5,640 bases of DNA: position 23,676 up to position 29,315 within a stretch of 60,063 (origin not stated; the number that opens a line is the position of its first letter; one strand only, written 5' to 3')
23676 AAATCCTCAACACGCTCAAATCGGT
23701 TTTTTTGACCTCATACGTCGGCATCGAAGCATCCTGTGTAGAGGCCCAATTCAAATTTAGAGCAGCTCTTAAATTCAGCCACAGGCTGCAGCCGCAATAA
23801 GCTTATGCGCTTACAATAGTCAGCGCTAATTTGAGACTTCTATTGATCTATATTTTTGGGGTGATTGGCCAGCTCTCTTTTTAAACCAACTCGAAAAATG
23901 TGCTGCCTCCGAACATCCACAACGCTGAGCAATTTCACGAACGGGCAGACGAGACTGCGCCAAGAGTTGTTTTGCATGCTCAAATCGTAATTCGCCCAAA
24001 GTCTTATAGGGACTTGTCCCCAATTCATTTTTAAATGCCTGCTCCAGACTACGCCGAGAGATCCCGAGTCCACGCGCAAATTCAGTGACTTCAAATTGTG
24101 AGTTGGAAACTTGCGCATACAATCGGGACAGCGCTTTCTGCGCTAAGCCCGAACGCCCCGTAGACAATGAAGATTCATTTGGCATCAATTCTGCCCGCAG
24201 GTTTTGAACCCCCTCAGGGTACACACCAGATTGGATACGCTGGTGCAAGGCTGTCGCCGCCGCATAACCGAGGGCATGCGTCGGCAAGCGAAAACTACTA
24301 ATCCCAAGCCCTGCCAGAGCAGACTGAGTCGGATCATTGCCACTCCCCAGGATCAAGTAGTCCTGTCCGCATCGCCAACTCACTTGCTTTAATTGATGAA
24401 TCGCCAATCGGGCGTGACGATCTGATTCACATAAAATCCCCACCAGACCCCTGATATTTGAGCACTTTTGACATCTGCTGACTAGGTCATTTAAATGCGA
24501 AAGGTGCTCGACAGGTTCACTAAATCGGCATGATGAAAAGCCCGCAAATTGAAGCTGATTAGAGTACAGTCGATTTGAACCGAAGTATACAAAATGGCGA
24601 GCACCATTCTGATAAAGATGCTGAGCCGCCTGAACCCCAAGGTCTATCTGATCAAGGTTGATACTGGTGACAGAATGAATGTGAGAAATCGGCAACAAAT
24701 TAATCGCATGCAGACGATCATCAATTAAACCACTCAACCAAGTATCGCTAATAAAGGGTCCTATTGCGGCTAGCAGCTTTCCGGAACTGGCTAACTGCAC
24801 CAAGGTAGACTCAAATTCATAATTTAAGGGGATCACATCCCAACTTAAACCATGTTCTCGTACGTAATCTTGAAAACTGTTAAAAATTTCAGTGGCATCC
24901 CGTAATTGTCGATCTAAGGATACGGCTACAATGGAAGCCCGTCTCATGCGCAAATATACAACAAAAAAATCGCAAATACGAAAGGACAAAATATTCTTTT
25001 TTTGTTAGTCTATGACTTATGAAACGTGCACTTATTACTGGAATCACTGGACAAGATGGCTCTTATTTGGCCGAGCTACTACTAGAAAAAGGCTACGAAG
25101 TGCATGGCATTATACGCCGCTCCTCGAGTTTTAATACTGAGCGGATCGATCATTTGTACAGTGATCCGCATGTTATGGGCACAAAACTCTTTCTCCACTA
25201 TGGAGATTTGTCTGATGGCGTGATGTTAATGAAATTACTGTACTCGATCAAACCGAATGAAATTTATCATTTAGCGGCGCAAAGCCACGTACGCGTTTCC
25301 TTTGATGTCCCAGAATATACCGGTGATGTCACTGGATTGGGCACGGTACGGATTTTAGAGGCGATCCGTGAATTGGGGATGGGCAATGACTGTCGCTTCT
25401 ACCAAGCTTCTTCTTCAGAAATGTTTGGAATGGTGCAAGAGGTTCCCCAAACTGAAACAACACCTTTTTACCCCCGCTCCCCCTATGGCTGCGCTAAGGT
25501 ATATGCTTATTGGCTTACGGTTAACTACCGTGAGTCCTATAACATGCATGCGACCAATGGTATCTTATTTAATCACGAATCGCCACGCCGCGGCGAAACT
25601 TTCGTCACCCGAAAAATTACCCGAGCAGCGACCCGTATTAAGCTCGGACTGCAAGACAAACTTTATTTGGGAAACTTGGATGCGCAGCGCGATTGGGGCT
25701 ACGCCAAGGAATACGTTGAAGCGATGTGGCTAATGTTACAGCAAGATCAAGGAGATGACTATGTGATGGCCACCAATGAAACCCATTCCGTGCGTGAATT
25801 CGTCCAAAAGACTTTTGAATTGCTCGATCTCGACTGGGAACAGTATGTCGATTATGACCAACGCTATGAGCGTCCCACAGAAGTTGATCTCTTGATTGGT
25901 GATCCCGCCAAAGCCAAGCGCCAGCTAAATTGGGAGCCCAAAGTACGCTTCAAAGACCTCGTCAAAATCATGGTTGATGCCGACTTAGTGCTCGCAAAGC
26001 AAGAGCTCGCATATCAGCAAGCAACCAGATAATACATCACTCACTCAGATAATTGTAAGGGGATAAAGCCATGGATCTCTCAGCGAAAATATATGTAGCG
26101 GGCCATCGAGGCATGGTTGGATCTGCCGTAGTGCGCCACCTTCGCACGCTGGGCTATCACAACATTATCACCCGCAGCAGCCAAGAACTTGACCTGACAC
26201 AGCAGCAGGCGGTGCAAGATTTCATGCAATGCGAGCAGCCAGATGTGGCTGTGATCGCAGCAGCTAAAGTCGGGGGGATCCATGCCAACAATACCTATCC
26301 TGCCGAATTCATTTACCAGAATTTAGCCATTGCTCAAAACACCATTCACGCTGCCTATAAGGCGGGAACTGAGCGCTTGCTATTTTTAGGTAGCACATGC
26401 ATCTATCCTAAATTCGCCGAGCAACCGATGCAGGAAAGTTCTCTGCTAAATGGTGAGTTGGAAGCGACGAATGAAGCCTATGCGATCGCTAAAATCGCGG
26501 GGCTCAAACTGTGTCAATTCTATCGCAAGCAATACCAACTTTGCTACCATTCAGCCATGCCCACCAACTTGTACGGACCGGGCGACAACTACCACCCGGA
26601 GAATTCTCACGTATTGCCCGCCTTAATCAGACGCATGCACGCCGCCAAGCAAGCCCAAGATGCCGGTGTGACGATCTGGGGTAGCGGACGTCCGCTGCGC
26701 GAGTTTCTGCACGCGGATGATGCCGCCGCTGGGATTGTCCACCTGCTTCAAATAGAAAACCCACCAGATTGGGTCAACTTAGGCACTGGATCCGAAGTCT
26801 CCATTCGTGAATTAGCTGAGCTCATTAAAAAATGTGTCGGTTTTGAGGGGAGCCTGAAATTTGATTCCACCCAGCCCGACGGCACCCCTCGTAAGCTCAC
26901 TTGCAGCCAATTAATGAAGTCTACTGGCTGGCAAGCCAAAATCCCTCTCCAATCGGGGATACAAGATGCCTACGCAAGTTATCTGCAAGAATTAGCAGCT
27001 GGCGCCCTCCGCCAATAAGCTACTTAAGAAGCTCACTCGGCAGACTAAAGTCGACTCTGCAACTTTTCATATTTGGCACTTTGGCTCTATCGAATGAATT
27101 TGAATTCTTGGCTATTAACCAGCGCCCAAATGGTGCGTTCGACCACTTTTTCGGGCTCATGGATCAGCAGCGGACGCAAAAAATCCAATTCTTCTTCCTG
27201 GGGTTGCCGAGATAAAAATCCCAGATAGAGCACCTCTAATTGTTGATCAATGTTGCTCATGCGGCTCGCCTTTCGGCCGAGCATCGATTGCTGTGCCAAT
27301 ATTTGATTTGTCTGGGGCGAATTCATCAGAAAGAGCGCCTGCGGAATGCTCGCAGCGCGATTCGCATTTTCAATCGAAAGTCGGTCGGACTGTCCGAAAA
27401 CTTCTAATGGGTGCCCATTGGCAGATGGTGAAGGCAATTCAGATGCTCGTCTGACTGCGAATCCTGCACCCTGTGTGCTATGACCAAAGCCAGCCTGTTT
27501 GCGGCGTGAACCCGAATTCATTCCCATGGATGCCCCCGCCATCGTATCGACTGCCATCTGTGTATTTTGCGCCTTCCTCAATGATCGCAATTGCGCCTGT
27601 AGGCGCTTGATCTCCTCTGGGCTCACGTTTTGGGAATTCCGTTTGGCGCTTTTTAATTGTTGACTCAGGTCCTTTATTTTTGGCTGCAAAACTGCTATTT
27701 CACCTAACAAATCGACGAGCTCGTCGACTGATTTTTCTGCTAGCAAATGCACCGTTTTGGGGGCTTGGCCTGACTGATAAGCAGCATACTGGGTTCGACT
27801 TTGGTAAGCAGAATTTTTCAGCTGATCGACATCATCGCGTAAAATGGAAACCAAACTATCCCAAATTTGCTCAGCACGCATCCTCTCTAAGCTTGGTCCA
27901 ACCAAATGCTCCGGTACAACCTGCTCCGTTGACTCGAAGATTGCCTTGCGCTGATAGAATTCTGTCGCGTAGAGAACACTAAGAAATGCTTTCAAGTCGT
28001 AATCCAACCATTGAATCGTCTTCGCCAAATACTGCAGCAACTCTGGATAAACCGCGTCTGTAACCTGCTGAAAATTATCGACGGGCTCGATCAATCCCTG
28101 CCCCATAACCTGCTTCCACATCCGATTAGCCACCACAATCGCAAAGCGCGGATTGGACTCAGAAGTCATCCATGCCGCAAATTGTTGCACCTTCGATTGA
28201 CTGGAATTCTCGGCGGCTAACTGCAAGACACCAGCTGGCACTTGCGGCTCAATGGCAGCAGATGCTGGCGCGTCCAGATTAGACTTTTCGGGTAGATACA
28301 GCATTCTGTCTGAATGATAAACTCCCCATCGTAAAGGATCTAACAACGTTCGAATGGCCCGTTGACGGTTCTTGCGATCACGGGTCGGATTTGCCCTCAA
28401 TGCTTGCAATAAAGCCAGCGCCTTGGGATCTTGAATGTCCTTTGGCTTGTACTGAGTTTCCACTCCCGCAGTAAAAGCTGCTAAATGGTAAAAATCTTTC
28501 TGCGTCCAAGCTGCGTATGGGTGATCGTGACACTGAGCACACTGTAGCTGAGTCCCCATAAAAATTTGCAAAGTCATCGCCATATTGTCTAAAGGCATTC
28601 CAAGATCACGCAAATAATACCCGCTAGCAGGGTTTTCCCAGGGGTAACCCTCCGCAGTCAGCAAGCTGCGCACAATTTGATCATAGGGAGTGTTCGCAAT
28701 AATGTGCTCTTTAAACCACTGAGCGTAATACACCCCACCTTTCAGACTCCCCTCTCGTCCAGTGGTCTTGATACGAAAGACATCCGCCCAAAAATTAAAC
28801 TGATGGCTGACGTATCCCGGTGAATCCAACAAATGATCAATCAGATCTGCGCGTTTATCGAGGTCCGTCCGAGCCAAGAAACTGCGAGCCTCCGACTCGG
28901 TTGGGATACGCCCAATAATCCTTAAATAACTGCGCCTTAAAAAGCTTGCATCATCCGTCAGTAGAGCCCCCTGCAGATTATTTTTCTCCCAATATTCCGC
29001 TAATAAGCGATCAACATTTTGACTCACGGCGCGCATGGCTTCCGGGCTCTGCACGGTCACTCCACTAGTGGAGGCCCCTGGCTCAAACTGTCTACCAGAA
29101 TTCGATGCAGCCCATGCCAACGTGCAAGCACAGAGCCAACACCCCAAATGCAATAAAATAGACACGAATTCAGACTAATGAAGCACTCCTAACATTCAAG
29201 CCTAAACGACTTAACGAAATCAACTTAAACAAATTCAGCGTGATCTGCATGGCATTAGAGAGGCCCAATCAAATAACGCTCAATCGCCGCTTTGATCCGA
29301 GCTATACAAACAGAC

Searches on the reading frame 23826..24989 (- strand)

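Call 3: search_protein_families(library=pfam, proteins=[window:23826-24989:-], max_evalue=1)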
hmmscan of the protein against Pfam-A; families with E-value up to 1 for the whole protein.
window:23826-24989:- (387 aa): 8 families
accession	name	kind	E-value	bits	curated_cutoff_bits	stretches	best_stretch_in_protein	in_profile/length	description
PF12833.13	HTH_18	-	1.3e-22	80.3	33.6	1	305-382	2-79/80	Helix-turn-helix domain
PF13377.12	Peripla_BP_3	-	4.1e-15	56.7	26.5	1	122-273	1-166/167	Periplasmic binding protein-like domain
PF00165.29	HTH_AraC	-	5.5e-11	42.8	26.6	2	344-381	2-41/42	Bacterial regulatory helix-turn-helix proteins, AraC family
PF13384.12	HTH_23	-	0.0014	18.9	24.6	1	339-361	10-31/50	Homeodomain-like domain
PF13404.12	HTH_AsnC-type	-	0.025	14.8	27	1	342-363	12-33/42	AsnC-type helix-turn-helix domain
PF01527.26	HTH_Tnp_1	-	0.09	13.5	24.1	0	292-316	17-41/75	Transposase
PF13542.12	HTH_Tnp_ISL3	-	0.14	12.1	27.4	1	334-361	14-40/51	Helix-turn-helix domain of transposase family ISL3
PF13518.12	HTH_28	-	0.16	12.5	25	0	342-362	8-27/52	Helix-turn-helix domain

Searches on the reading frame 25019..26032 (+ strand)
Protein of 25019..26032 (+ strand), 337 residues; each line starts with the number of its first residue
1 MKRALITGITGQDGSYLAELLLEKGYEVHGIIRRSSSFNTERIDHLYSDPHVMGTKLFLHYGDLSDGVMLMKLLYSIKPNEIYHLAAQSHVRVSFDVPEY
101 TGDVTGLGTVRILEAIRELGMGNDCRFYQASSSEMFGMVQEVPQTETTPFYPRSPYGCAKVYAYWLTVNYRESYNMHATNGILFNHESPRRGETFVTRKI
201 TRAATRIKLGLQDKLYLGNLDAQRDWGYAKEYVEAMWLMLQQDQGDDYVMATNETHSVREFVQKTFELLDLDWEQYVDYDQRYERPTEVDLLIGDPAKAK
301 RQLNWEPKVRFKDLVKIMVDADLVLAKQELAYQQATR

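Call 87: search_protein_families(library=pfam, proteins=[window:25019-26032:+], max_evalue=0.00001)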
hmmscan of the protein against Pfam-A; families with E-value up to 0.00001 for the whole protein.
window:25019-26032:+ (337 aa): 3 families
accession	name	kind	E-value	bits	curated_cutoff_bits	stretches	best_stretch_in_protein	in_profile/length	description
PF16363.11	GDP_Man_Dehyd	-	6.9e-149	496.2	27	1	5-318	1-332/332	GDP-mannose 4,6 dehydratase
PF01370.27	Epimerase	-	7.5e-74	248.6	20.9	1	4-250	1-239/240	NAD dependent epimerase/dehydratase family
PF04321.23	RmlD_sub_bind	-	1.4e-06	28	27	1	3-162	2-131/287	RmlD substrate binding domain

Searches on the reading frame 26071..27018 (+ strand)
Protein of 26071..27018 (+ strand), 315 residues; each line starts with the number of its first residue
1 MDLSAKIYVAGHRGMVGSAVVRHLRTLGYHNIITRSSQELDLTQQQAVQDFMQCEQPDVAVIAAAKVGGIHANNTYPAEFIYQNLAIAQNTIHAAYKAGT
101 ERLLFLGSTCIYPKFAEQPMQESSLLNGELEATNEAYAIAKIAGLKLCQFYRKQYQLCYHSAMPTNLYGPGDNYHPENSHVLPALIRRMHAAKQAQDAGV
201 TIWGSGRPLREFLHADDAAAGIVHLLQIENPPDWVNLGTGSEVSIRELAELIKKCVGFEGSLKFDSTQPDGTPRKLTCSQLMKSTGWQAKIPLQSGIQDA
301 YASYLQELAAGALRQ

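Call 87: search_protein_families(library=pfam, proteins=[window:26071-27018:+], max_evalue=0.00001)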
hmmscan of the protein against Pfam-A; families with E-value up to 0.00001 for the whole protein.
window:26071-27018:+ (315 aa): 3 families
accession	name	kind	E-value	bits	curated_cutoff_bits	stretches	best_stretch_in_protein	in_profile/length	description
PF01370.27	Epimerase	-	8.9e-63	212.3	20.9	1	7-238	1-240/240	NAD dependent epimerase/dehydratase family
PF16363.11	GDP_Man_Dehyd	-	9.6e-18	65.1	27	1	39-259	58-269/332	GDP-mannose 4,6 dehydratase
PF04321.23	RmlD_sub_bind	-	6.4e-06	25.9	27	1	6-65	2-60/287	RmlD substrate binding domain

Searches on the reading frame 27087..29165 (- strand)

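Call 87: search_protein_families(library=pfam, proteins=[window:27087-29165:-], max_evalue=0.00001)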
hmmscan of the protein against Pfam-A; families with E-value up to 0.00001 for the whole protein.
window:27087-29165:- (692 aa): 2 families
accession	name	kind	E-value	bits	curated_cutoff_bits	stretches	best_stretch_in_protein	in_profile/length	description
PF07583.16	PSCyt2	-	1.5e-40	139.9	29.8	1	51-235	2-207/209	Protein of unknown function (DUF1549)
PF07587.16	PSD1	-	1.3e-33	116.9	28.5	1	328-664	4-241/244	Protein of unknown function (DUF1553)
